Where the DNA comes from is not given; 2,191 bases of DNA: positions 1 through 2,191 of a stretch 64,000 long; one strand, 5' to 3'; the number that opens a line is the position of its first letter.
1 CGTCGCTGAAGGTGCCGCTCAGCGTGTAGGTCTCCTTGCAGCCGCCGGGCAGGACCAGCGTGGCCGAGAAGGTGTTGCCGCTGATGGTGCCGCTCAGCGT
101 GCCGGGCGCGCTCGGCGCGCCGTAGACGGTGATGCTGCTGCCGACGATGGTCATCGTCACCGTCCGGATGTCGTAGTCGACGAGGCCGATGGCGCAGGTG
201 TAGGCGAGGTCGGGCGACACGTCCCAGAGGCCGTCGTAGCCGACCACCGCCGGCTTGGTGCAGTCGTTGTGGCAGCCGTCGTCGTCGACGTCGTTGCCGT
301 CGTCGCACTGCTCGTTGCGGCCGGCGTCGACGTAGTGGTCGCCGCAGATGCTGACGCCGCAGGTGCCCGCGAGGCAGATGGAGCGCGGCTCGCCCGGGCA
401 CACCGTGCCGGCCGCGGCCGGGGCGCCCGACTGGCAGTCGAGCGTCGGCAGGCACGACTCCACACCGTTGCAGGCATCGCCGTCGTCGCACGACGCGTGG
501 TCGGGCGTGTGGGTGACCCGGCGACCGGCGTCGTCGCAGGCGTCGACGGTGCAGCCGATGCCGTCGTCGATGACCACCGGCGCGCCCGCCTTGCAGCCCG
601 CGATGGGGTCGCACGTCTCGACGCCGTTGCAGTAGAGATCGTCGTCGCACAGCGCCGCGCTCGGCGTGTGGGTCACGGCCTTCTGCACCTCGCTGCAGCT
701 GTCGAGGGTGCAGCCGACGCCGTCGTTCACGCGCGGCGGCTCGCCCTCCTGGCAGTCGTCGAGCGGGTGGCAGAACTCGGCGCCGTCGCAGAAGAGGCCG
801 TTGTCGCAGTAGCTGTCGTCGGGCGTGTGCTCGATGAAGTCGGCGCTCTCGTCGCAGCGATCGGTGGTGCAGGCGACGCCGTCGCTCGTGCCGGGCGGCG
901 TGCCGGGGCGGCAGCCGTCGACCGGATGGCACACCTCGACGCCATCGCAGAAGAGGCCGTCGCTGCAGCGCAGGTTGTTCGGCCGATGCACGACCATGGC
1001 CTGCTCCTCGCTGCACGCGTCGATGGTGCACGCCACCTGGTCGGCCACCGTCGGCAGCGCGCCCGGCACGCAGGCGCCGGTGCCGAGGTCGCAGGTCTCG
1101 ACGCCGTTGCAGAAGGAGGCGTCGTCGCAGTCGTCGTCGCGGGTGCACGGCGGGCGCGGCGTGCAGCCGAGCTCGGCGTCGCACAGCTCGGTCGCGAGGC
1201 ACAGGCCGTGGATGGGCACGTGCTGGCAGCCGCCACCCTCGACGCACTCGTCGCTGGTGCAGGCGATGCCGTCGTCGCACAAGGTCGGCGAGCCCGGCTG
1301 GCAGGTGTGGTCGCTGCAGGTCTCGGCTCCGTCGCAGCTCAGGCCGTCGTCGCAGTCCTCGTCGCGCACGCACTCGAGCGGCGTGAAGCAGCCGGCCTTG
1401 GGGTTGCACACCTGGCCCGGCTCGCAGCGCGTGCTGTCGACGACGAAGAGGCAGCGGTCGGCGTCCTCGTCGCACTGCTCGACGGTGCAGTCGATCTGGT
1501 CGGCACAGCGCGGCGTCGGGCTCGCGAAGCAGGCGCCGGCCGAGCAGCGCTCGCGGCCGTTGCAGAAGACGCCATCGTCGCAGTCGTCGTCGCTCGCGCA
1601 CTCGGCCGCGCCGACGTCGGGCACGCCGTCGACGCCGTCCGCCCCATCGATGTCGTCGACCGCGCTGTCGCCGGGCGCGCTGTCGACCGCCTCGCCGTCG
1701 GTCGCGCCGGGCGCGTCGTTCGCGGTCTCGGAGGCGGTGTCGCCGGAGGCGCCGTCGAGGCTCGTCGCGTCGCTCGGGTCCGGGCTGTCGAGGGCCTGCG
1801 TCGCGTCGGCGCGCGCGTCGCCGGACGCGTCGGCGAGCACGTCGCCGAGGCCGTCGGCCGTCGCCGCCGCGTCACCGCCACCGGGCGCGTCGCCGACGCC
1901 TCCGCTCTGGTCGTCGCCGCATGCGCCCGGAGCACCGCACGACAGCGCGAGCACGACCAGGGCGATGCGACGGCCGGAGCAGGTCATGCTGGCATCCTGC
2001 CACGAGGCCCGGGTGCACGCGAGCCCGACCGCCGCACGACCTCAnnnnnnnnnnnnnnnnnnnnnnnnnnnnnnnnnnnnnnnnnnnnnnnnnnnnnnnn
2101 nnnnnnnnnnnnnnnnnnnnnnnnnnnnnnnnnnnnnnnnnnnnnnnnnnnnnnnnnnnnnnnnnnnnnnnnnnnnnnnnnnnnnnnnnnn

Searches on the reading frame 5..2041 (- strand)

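Call 13: search_protein_families(library=pfam, proteins=[window:5-2041:-], max_evalue=0.01)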
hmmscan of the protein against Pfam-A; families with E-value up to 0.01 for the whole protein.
window:5-2041:- (679 aa): 2 families
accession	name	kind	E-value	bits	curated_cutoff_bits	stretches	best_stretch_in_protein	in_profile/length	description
PF13948.11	DUF4215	-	1.1e-07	32.4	27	1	559-594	15-46/47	Domain of unknown function (DUF4215)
PF00526.23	Dicty_CTDC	-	4.6e-05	23.6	27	1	255-277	2-24/24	Dictyostelium (slime mold) repeat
